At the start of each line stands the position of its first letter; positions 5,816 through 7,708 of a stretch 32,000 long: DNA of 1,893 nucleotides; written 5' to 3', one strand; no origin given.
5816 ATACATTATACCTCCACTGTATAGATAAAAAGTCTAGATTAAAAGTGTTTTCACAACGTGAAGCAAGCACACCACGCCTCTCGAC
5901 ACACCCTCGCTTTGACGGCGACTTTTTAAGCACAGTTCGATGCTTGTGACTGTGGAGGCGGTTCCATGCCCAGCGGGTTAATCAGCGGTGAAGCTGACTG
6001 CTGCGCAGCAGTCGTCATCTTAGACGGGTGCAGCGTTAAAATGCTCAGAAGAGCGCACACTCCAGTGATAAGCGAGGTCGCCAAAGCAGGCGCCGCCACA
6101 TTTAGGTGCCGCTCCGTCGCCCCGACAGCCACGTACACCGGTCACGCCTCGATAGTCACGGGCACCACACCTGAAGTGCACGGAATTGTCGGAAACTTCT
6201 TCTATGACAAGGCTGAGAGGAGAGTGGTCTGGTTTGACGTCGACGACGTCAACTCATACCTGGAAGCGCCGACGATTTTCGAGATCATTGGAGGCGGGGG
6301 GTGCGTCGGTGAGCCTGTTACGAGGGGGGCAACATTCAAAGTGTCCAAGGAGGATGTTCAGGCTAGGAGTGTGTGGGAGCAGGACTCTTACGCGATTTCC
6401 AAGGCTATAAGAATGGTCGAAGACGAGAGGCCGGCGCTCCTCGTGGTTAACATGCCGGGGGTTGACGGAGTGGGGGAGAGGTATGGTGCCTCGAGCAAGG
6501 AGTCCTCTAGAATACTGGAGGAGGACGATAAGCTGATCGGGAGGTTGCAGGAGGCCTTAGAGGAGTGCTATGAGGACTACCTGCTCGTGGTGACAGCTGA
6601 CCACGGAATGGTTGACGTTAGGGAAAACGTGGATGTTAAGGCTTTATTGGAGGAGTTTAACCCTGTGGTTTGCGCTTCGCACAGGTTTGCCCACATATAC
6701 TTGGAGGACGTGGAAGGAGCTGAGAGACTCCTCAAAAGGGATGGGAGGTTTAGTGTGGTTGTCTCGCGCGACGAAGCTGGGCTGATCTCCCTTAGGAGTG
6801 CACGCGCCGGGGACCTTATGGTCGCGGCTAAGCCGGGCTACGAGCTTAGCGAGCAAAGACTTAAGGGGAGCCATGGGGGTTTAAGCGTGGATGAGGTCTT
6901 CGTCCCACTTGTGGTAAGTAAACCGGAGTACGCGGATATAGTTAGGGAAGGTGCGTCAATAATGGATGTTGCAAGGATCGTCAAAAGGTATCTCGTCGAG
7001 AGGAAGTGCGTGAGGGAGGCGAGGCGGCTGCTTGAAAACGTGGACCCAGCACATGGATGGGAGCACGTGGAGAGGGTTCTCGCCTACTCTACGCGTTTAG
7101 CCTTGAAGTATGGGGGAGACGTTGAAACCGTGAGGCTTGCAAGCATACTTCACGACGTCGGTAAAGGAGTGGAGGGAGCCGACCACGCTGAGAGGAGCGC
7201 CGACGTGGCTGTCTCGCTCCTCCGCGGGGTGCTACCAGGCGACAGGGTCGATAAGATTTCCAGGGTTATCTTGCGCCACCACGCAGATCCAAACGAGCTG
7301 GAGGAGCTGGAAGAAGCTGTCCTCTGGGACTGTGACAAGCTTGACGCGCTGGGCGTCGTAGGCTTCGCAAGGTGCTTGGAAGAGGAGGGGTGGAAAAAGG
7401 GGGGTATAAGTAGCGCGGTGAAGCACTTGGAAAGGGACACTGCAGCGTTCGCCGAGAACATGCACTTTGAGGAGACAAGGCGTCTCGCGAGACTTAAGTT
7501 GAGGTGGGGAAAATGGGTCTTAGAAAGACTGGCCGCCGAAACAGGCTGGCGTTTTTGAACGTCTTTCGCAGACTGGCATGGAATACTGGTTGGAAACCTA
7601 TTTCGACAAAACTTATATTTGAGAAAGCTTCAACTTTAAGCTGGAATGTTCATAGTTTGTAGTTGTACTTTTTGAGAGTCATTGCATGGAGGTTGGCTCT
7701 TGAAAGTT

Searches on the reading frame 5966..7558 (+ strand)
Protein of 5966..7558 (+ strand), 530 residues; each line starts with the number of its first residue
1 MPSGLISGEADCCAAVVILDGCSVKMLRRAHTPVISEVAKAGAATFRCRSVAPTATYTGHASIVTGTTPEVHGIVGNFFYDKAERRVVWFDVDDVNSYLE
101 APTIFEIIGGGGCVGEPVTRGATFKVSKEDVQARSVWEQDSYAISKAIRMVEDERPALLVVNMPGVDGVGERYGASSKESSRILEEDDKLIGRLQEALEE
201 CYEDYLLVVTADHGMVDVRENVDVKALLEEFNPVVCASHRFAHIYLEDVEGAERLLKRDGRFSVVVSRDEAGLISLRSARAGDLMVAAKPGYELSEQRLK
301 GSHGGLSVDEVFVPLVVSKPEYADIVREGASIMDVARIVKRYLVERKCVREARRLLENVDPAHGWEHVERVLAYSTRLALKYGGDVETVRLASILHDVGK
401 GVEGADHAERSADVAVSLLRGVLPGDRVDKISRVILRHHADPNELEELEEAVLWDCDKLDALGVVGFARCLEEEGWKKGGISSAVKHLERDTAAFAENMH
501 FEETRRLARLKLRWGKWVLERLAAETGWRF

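Call 100: search_protein_families(library=pfam, proteins=[window:5966-7558:+], max_evalue=0.0001)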
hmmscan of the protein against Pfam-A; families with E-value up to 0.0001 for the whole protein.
window:5966-7558:+ (530 aa): 3 families
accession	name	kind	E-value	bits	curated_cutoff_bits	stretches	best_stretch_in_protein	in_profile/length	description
PF01663.27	Phosphodiest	-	2.7e-41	142.8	23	1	15-301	2-330/342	Type I phosphodiesterase / nucleotide pyrophosphatase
PF01966.28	HD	-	5.8e-12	46.4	22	1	365-461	2-115/116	HD domain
PF01676.23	Metalloenzyme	-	2.6e-06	27.6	24.3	1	143-215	134-202/252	Metalloenzyme superfamily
